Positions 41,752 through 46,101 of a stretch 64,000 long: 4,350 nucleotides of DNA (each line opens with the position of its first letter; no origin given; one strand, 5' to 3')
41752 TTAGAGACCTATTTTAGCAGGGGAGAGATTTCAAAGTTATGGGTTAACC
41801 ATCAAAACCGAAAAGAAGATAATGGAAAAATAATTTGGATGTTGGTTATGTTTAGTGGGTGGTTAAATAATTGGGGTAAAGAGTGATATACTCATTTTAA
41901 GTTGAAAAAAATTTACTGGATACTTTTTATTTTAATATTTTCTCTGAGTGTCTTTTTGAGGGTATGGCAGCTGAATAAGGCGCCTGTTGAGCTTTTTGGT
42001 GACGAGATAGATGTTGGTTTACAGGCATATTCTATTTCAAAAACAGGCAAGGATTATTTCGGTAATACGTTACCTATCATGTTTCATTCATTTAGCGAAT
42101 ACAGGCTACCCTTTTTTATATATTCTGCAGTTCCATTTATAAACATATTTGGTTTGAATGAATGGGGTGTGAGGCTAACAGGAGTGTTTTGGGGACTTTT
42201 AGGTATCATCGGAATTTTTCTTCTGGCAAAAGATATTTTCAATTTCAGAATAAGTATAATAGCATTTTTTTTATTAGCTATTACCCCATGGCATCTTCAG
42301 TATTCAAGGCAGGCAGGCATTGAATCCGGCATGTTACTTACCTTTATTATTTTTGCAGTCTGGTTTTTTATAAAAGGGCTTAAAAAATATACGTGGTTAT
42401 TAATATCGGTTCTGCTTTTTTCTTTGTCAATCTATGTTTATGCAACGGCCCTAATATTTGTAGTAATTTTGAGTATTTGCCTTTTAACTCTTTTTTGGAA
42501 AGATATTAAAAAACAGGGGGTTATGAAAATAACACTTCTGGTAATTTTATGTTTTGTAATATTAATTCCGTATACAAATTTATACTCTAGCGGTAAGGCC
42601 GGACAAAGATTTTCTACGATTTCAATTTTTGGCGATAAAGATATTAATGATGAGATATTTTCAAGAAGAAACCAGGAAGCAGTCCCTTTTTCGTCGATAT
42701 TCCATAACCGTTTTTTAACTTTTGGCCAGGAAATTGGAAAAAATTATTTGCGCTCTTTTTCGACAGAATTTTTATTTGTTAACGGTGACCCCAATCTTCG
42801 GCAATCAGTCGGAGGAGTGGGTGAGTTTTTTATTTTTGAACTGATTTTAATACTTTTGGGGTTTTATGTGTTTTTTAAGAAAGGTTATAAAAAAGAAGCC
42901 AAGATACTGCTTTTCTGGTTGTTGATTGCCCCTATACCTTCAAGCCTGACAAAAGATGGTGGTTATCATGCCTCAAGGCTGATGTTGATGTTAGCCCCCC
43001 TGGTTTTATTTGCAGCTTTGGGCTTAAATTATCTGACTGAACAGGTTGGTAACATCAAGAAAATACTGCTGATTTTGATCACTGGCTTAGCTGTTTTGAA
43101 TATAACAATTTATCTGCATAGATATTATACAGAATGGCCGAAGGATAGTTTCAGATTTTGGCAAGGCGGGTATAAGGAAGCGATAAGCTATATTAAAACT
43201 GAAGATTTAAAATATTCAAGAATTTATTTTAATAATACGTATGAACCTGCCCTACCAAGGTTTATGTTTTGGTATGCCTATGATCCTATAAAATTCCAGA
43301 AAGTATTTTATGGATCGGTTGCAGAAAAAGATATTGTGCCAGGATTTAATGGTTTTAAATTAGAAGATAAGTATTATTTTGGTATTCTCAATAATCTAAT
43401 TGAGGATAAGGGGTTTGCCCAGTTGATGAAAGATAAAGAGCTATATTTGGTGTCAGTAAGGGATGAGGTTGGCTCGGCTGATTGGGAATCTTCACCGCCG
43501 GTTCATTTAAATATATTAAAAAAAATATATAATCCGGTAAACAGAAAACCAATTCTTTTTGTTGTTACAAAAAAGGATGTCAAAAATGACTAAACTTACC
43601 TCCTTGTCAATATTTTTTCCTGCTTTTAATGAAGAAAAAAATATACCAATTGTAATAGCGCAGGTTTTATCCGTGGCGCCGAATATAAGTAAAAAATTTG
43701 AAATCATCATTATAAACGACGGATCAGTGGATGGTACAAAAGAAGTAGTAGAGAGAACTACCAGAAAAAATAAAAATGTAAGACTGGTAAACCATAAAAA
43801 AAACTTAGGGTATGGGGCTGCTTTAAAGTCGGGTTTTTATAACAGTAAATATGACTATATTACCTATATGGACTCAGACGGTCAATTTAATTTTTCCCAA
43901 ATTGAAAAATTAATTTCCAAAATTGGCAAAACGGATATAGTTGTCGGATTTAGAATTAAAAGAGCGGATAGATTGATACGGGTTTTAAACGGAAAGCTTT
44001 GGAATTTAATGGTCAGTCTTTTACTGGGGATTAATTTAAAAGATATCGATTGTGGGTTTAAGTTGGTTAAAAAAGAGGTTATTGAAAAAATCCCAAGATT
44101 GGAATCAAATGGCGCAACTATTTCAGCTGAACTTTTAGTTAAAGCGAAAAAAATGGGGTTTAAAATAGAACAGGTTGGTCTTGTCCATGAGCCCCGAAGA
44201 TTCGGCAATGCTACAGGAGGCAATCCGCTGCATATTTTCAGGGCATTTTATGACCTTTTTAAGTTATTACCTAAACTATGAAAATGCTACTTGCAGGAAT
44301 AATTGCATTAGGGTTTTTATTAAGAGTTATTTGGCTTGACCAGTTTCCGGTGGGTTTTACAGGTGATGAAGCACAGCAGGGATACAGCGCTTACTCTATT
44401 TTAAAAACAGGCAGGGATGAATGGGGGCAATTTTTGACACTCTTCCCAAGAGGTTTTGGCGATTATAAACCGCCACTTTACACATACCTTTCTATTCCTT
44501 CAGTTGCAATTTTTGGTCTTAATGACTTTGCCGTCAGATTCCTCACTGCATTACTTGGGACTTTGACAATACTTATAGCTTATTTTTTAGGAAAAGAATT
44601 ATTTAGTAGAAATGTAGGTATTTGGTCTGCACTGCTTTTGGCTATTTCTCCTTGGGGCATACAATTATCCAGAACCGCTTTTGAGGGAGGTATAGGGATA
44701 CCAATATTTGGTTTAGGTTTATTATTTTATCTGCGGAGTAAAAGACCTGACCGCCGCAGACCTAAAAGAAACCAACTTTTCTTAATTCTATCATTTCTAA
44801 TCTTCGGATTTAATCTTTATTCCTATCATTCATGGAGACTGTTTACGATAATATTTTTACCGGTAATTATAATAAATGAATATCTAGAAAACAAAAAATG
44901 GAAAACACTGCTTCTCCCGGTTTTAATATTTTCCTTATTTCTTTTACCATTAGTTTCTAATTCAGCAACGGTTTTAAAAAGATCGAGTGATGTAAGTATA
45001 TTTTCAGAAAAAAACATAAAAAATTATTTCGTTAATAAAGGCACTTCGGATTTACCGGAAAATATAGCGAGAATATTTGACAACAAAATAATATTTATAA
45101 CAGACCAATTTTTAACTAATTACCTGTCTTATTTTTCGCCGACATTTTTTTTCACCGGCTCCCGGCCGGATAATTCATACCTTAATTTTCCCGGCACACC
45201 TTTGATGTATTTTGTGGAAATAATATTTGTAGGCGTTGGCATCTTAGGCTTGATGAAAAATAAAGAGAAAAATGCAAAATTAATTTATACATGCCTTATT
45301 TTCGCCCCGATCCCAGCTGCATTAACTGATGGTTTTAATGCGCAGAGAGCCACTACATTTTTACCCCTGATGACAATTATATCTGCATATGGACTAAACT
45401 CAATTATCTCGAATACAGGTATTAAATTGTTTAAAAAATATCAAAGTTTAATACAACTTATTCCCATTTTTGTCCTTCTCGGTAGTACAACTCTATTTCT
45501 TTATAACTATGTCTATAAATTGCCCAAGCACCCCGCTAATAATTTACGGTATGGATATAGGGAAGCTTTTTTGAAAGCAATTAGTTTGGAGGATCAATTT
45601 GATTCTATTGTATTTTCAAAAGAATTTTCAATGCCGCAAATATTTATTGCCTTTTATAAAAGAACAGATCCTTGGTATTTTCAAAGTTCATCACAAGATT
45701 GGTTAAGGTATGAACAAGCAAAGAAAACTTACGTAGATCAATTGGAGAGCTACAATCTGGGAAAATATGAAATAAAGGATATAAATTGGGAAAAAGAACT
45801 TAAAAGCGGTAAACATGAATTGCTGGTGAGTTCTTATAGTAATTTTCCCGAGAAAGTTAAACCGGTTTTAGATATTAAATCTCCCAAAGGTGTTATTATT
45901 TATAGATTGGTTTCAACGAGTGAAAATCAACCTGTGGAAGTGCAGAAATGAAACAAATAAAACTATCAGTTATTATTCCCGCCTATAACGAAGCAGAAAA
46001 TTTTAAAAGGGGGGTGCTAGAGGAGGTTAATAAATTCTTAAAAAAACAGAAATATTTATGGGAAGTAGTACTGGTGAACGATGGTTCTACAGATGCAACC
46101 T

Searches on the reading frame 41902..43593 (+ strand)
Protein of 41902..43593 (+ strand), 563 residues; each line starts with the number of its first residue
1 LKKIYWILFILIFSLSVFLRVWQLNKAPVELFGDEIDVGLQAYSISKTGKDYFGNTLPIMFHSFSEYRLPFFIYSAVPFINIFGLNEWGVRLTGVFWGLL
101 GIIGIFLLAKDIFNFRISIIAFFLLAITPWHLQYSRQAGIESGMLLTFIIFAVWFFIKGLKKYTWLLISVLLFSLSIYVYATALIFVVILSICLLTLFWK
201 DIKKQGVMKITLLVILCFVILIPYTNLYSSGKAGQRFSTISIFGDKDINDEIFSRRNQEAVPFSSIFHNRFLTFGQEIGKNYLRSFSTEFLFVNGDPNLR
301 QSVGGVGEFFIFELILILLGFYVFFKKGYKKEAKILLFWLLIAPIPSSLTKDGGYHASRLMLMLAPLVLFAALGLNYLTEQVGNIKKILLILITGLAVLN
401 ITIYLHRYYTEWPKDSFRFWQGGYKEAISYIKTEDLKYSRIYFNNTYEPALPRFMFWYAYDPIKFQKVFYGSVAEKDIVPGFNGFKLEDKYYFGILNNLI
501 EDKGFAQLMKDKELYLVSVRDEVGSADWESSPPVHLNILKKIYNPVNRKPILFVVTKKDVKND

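Call 70: search_protein_families(library=pfam, proteins=[window:41902-43593:+], max_evalue=0.001)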
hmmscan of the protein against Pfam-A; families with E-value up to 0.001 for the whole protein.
window:41902-43593:+ (563 aa): 1 family
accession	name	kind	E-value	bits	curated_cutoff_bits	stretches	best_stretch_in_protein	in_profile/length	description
PF13231.12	PMT_2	-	1.2e-13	52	26.1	1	70-220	4-153/160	Dolichyl-phosphate-mannose-protein mannosyltransferase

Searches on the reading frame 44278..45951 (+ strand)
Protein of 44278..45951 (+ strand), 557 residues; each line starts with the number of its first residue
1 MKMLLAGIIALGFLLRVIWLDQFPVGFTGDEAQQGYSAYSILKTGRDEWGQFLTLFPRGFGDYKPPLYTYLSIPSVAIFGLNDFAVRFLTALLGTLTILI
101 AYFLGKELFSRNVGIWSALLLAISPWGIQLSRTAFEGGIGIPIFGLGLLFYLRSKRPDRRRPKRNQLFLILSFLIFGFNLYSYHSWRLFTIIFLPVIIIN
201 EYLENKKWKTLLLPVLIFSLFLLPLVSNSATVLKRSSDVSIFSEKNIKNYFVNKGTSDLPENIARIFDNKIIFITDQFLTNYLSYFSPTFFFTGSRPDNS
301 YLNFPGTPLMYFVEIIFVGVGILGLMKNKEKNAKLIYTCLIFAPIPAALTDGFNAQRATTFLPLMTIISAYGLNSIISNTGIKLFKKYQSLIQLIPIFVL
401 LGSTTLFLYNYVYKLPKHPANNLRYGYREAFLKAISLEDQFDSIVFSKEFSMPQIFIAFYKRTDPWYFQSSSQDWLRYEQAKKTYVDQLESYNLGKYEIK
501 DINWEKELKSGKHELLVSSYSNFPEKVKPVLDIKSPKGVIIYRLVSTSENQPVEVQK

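Call 70: search_protein_families(library=pfam, proteins=[window:44278-45951:+], max_evalue=0.001)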
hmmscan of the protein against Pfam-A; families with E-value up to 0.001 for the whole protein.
window:44278-45951:+ (557 aa): 2 families
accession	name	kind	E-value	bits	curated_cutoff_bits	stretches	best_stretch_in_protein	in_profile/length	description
PF13231.12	PMT_2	-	1.9e-12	48.1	26.1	1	64-221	2-154/160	Dolichyl-phosphate-mannose-protein mannosyltransferase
PF02366.24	PMT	-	1.8e-08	34.7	22.7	1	11-225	6-230/245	Dolichyl-phosphate-mannose-protein mannosyltransferase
